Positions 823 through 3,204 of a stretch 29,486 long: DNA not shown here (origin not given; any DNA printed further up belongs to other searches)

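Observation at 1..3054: Degenerate 5'-nucleotidase-like periplasmic protein co-transcribed with, and overlapping, a sensor histidine kinase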

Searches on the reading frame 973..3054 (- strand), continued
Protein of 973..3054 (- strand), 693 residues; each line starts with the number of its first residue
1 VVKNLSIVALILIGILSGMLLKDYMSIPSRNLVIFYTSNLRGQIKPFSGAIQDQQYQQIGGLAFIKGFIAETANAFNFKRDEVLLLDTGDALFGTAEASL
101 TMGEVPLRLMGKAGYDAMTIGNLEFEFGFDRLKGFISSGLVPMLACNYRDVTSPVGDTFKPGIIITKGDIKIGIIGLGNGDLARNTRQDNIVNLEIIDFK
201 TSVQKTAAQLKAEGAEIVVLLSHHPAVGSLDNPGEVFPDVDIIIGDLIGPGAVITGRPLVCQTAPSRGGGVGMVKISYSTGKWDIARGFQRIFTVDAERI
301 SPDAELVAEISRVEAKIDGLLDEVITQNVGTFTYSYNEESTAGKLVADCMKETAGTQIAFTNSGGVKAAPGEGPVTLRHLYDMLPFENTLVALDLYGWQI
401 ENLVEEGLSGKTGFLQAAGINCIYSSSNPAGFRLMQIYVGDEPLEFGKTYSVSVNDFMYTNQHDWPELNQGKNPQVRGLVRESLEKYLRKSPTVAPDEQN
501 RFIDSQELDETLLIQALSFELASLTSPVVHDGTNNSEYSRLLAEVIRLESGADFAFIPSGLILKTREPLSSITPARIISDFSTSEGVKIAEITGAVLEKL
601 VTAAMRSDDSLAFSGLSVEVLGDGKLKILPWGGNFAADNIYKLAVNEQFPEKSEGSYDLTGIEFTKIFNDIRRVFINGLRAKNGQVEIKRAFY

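Call 33: predict_structure(alignment_id=A1)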
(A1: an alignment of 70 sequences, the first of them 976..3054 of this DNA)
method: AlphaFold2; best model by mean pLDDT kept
length: 693 residues; sequences in the alignment: 70
mean_pLDDT: 90.8   pTM: 0.82
mean pLDDT of the five models: 90.8, 90.8, 90.6, 90.3, 89.8
residues with pLDDT >= 90: 464; 70-90: 220; 50-70: 9; < 50: 0
segments of 3 or more residues with pLDDT < 50: none
pLDDT, mean of each block of 10 residues (from residue 1): 88 92 79 94 89 87 94 82 92 89 94 96 91 93 95 78 92 96 82 89 95 96 90 90 91 85 93 90 87 93 94 86 93 92 97 97 90 93 90 97 92 91 91 93 95 95 90 94 95 93 78 82 92 90 96 94 90 94 95 94 79 93 86 92 94 87 92 95 89 84
secondary structure, 60 per line:
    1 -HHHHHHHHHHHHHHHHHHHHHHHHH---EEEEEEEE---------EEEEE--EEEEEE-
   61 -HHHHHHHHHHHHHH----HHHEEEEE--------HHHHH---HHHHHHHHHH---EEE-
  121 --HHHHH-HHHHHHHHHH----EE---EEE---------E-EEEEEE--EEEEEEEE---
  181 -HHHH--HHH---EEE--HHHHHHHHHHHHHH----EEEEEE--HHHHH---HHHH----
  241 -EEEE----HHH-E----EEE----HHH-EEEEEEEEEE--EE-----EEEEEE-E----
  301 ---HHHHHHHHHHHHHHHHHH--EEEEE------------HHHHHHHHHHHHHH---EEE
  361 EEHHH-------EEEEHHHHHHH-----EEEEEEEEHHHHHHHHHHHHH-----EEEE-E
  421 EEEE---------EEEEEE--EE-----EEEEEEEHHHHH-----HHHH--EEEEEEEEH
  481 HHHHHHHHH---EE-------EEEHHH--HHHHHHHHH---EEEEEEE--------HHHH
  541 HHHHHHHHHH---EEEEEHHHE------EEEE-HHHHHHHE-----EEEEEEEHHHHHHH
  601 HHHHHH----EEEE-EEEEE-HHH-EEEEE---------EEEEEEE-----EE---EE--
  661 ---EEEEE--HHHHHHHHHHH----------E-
elements in order (helices of 4 or more, strands of 3 or more residues): H2-26 E30-37 E47-51 E54-59 H62-75 E83-87 H96-100 H104-113 E117-119 H123-127 H129-138 E148-150 E162-167 E170-177 H182-185 E194-196 H199-212 E217-222 H225-229 H233-236 E242-245 E259-261 E270-279 E289-294 H304-321 E324-328 H341-354 E358-362 E373-376 H377-383 E389-396 H397-409 E415-418 E420-424 E434-439 E449-455 H456-460 H466-469 E472-479 H480-489 E502-504 H510-518 E522-528 H537-550 E554-558 E569-572 H574-580 E587-593 H594-606 E611-614 E616-620 E626-630 E640-646 E664-668 H671-681

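Call 37: fold_search(model_id=the predicted structure, library=pdb)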
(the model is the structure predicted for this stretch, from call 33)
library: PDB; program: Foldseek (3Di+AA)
matches with E <= 10: 1022; with E <= 0.001: 77
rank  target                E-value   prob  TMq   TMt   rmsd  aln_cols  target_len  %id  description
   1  3ivd_B                5.1e-43  1.00  0.60  0.82   4.0       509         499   26  Putative 5'-Nucleotidase (c4898) from Escherichia Coli in complex with Uridine (released 2009-09-29)
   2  3ivd_A                5.4e-43  1.00  0.60  0.82   4.1       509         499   25  Putative 5'-Nucleotidase (c4898) from Escherichia Coli in complex with Uridine (released 2009-09-29)
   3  3ive                  2.3e-42  1.00  0.61  0.83   3.4       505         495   25  Putative 5'-Nucleotidase (c4898) from Escherichia Coli in complex with Cytidine (released 2009-09-29)
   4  2z1a                  8.6e-42  1.00  0.57  0.75   4.7       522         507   25  Crystal structure of 5'-nucleotidase precursor from Thermus thermophilus HB8 (released 2007-11-13)
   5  6twa                  1.8e-37  1.00  0.57  0.74   4.9       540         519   20  Human CD73 (ecto 5'-nucleotidase) in complex with PSB12646 (an AOPCP derivative, compound 20 in publication) in the clos (released 2020-02-19)
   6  6xuq                  3.0e-37  1.00  0.58  0.76   4.4       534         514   20  Human Ecto-5'-nucleotidase (CD73) in complex with A1618 (compound 1b in publication) in the closed state in crystal form (released 2020-04-22)
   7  6vc9_A                4.8e-37  1.00  0.50  0.64   6.4       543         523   20  TB19 complex (released 2020-11-11)
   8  6s7f                  5.1e-37  1.00  0.56  0.73   5.0       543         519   21  Human CD73 (5'-nucleotidase) in complex with PSB12379 (an AOPCP derivative) in the closed state (released 2020-07-22)
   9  6ye2_B                6.1e-37  1.00  0.55  0.72   5.0       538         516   20  Human Ecto-5'-nucleotidase (CD73) in complex with the AMPCP derivative A1202 (compound 4a in publication) in the close (released 2021-01-20)
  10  6xue_A                8.2e-37  1.00  0.55  0.72   5.3       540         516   21  Human Ecto-5'-nucleotidase (CD73) in complex with A2396 (compound 74 in publication) in the closed form in crystal for (released 2020-04-22)
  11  6ye2_A                8.6e-37  1.00  0.56  0.72   5.0       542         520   20  Human Ecto-5'-nucleotidase (CD73) in complex with the AMPCP derivative A1202 (compound 4a in publication) in the close (released 2021-01-20)
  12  6tw0                  1.2e-36  1.00  0.56  0.73   5.0       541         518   21  Human CD73 (ecto 5'-nucleotidase) in complex with PSB12690 (an AOPCP derivative, compound 10 in publication) in the clos (released 2020-02-19)
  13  9r0d_B                1.3e-36  1.00  0.56  0.72   4.9       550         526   20  Human CD73 (ecto 5'-nucleotidase) in complex with compound 7 (released 2025-11-12)
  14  7jv8_C                1.9e-36  1.00  0.58  0.74   4.4       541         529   20  Human CD73 (ecto 5'-nucleotidase) in complex with compound 35 (released 2020-09-23)
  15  7qgo                  1.9e-36  1.00  0.57  0.74   4.9       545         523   21  Human CD73 (ecto 5'-nucleotidase) in complex with MRS4602 (a 3-methyl-CMPCP derivative, compound 21 in paper) in the clo (released 2022-02-16)
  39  1ho5_A                3.7e-35  1.00  0.57  0.74   5.0       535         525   19  5'-NUCLEOTIDASE (E. COLI) IN COMPLEX WITH ADENOSINE AND PHOSPHATE (released 2002-03-20)
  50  1ush                  9.5e-34  1.00  0.43  0.55   9.5       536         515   19  5'-NUCLEOTIDASE FROM E. COLI (released 1999-06-15)
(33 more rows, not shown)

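Call 39: search_protein_families(library=pfam, proteins=[L002:10069-12129:+, L003:10063-12141:+], max_evalue=0.01)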
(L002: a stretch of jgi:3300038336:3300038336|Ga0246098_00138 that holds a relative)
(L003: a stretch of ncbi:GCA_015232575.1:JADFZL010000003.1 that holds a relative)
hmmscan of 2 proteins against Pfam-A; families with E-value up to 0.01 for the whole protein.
L002:10069-12129:+ (687 aa): 6 families
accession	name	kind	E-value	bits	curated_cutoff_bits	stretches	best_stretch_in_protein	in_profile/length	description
PF00990.26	GGDEF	-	9.8e-46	155.9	23.8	1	521-678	2-161/161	Diguanylate cyclase, GGDEF domain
PF13185.12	GAF_2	-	8.1e-21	75.1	28.6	1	372-512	3-136/136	GAF domain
PF01590.32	GAF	-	4.9e-18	66.4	22.4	1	373-511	2-133/133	GAF domain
PF13492.12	GAF_3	-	4.9e-10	40.3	27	1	373-513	2-129/129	GAF domain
PF00672.30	HAMP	-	7.5e-08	33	25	1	293-343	1-51/53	HAMP domain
PF05228.19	CHASE4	-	0.0042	17.7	26.2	1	103-197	44-139/140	CHASE4 domain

L003:10063-12141:+ (693 aa): 6 families
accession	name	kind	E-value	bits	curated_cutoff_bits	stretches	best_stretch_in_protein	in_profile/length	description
PF00990.26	GGDEF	-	3.3e-46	157.4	23.8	1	526-682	2-160/161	Diguanylate cyclase, GGDEF domain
PF13185.12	GAF_2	-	1e-15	58.6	28.6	1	378-517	4-136/136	GAF domain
PF01590.32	GAF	-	8.7e-12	46.2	22.4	1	380-516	4-133/133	GAF domain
PF00672.30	HAMP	-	5.5e-10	39.9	25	1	299-349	2-52/53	HAMP domain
PF13492.12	GAF_3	-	6.6e-09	36.7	27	1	380-518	4-129/129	GAF domain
PF17202.10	sCache_3_3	-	0.00013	22.7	28.8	1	186-228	7-49/107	Single cache domain 3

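Call 48: search_protein_representatives(alignment_id=A2)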
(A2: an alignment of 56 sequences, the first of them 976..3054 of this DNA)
Query: 56 sequences, 695 profile positions. Proteins with E-value up to 0.001 (for the whole library): 26136; up to 1e-10: 14416; up to 1e-30: 3176. The best 150 are listed.
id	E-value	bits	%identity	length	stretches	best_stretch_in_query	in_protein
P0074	0.0e+00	1034.1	-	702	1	1-695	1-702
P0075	3.0e-293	990.8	-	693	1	1-695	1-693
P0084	2.4e-272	921.7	-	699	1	2-694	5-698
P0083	2.1e-263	892.2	-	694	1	1-695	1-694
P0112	1.9e-149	515.6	-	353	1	343-695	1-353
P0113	2.1e-122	426.2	-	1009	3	1-514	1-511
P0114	2.2e-114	399.6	-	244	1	1-232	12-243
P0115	1.7e-112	393.4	-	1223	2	73-515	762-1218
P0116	4.4e-108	378.8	-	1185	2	59-494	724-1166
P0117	6.6e-108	378.2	-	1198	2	79-493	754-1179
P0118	1.2e-107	377.4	-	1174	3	63-493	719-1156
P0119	5.7e-105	368.5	-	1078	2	76-503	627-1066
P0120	1.4e-103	363.9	-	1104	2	82-485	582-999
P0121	6.0e-101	355.2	-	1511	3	73-504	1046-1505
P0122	1.7e-99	350.5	-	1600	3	2-463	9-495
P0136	1.7e-87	310.8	-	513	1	16-506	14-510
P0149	1.4e-82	294.6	-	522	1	7-508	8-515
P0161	2.5e-77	277.2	-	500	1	7-501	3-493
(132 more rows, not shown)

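Call 49: find_homologous_proteins(query=L002:10069-11000:+, max_evalue=0.001)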
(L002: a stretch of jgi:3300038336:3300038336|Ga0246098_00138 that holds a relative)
Query L002:10069-11000:+ (310 aa): 4 proteins with E <= 0.001 among 4299 candidates.
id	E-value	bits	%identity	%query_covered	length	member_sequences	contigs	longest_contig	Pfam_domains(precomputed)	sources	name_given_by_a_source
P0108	3.8e-165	566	84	100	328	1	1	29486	-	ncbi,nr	ncbi:MAG: hypothetical protein KKB51_11185, partial [Candidatus Riflebacteria bacterium]|nr:hypothet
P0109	6.2e-120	418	62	100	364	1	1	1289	PF00672.31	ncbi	ncbi:MAG: HAMP domain-containing protein, partial [Candidatus Riflebacteria bacterium]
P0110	1.4e-109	384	60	90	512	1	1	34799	PF00672.31,PF13185.13,PF01590.33,PF13492.13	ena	-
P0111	6.7e-60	221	42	81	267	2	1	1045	-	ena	-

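Call 58: find_encoding_contigs(protein=P0136, flank=6000, max_places=3)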
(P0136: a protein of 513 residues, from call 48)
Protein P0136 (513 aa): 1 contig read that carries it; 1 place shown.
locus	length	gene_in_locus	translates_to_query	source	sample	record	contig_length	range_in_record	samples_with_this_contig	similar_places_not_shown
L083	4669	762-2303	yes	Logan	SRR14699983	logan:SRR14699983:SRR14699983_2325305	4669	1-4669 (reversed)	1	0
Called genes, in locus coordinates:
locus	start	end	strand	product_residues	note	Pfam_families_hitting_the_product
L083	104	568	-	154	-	PF03100:CcmE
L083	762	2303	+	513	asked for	PF02872:5_nucleotid_C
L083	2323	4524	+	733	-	PF14827:dCache_3, PF00672:HAMP, PF00989:PAS, PF08448:PAS_4, PF13426:PAS_9, PF00512:HisKA, PF02518:HATPase_c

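Call 61: find_encoding_contigs(protein=P0149, flank=6000, max_places=3)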
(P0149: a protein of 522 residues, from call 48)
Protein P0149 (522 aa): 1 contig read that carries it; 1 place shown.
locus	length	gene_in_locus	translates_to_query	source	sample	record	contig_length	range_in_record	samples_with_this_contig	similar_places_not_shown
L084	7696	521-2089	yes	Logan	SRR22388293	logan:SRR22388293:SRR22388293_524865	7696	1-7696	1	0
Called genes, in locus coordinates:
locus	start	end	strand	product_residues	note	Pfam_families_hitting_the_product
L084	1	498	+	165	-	?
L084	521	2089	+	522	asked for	PF02872:5_nucleotid_C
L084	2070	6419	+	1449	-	PF02985:HEAT (faint), PF03130:HEAT_PBS (faint), PF00514:Arm (faint), PF12717:Cnd1 (faint), PF13513:HEAT_EZ (faint), PF13646:HEAT_2, PF13428:TPR_14 (faint), PF13646:HEAT_2, +3 more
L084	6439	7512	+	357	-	PF00871:Acetate_kinase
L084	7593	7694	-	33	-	?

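Call 62: find_encoding_contigs(protein=P0161, flank=6000, max_places=3)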
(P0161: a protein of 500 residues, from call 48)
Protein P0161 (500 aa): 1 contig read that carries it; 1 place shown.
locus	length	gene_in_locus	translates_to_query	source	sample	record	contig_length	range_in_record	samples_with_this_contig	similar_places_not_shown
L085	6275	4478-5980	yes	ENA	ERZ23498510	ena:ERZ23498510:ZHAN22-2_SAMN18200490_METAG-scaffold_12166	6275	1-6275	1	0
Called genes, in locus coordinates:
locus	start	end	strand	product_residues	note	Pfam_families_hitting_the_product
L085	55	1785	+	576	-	PF12895:ANAPC3 (faint), PF13424:TPR_12 (faint), PF13432:TPR_16 (faint), PF14559:TPR_19 (faint), PF00515:TPR_1 (faint), PF07719:TPR_2 (faint), PF13176:TPR_7 (faint), PF13181:TPR_8 (faint), +4 more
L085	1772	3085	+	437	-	PF04055:Radical_SAM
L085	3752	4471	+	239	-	-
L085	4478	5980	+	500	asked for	PF02872:5_nucleotid_C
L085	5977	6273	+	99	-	?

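Call 69: find_related_loci(query=P0136, collection=metagenome_contigs, flank=5000)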
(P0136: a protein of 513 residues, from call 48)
Query P0136 (513 aa) in metagenome_contigs; peptide patterns used: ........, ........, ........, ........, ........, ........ (x = any residue, [..] = any of these).
263 stretches matched a pattern; 189 encode a relative of the query (tblastn E <= 1e-3); the best 80 are kept; 80 distinct loci.
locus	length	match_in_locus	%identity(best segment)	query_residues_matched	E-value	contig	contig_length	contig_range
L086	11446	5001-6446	30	55-506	6e-62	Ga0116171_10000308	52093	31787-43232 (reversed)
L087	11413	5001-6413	33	29-508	8e-60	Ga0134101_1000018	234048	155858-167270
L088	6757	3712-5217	30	13-510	9e-57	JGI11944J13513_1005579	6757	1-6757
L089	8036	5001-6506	30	13-510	1e-56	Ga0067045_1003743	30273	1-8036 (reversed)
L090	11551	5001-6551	28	1-507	3e-56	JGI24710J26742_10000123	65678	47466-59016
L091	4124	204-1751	30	6-513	1e-50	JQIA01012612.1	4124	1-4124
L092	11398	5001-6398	31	31-510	7e-50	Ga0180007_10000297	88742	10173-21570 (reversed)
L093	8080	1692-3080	31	53-509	3e-48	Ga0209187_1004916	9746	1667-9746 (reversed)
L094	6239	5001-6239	32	29-449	2e-47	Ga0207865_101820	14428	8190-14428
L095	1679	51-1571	30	1-507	4e-49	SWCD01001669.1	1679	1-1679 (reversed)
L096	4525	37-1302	28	80-507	1e-44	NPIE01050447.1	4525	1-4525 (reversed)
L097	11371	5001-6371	29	67-508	5e-38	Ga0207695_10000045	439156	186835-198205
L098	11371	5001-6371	29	67-508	5e-38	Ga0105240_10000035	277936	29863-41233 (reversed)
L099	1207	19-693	39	308-510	7e-36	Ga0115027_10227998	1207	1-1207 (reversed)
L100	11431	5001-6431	27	33-471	4e-33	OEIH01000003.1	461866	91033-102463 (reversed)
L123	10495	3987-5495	27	1-470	2e-30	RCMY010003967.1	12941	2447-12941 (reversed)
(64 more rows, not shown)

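Call 71: search_protein_families(library=pfam, proteins=[L083:2323-4521:+, P0136, L048:4295-5200:+, L036:8087-9000:+, L022:8063-8980:+, L039:5145-6080:+], max_evalue=0.1)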
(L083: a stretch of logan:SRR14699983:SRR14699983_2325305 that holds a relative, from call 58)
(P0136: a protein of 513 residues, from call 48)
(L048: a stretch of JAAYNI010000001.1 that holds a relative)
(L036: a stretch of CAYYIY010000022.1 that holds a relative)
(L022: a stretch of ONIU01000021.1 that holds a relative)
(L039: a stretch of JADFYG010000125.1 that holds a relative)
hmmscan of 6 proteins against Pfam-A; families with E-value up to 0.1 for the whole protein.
L083:2323-4521:+ (733 aa): 10 families
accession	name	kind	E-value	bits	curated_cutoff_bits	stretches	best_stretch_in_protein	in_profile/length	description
PF02518.31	HATPase_c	-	2.7e-24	86.2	26.4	1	600-728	2-110/111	Histidine kinase-, DNA gyrase B-, and HSP90-like ATPase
PF00512.31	HisKA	-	5.7e-17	62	26.9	1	485-553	1-66/66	His Kinase A (phospho-acceptor) domain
PF00672.30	HAMP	-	5.6e-14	52.6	25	1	298-343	2-47/53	HAMP domain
PF14827.12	dCache_3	-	5.5e-13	49.5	25.7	1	47-262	3-231/239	Double sensory domain of two-component sensor kinase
PF00989.32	PAS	-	4.5e-10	40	22.6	1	374-476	5-113/113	PAS fold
PF08448.16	PAS_4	-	1.5e-08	35.3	23.1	1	377-480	2-109/110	PAS fold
PF13426.13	PAS_9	-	1.2e-07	32.4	27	1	381-477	2-102/103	PAS domain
PF17202.10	sCache_3_3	-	0.0005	20.8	28.8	1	182-250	8-81/107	Single cache domain 3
PF13188.13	PAS_8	-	0.0037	17.6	21.8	1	374-418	5-50/65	PAS domain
PF02203.21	TarH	-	0.017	15.5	25.2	0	8-53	2-47/177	Tar ligand binding domain homologue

P0136 (513 aa): 2 families
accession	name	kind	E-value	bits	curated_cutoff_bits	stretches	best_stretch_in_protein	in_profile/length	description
PF02872.23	5_nucleotid_C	-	1.1e-38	133.2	23.6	1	330-472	2-155/158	5'-nucleotidase, C-terminal domain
PF21953.1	NadN_nucleosid_C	-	2.9e-05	24.6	27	1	357-407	33-87/199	NAD nucleotidase, C-terminal domain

L048:4295-5200:+ (302 aa): 2 families
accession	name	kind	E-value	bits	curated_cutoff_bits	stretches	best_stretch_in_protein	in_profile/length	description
PF17202.10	sCache_3_3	-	0.0023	18.7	28.8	1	183-243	8-65/107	Single cache domain 3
PF05228.19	CHASE4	-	0.054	14.1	26.2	1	103-197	44-138/140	CHASE4 domain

L036:8087-9000:+ (304 aa): 1 family
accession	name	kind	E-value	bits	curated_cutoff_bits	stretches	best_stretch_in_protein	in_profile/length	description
PF17202.10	sCache_3_3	-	0.051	14.3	28.8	0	176-213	7-44/107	Single cache domain 3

L022:8063-8980:+ (306 aa): 3 families
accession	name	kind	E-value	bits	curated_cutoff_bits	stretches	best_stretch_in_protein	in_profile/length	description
PF17073.10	SafA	-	0.02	15.2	27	1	15-53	18-57/66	Two-component-system connector protein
PF17202.10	sCache_3_3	-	0.041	14.7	28.8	1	181-240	6-63/107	Single cache domain 3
PF17900.6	Peptidase_M1_N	-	0.091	13.3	25.8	0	171-227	83-139/186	Peptidase M1 N-terminal domain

L039:5145-6080:+ (312 aa): 2 families
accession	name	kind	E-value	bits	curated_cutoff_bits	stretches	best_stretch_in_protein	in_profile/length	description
PF17202.10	sCache_3_3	-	0.011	16.5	28.8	1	184-221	8-45/107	Single cache domain 3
PF07332.16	Phage_holin_3_6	-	0.011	16.2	28.4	0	247-295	6-54/116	Putative Actinobacterial Holin-X, holin superfamily III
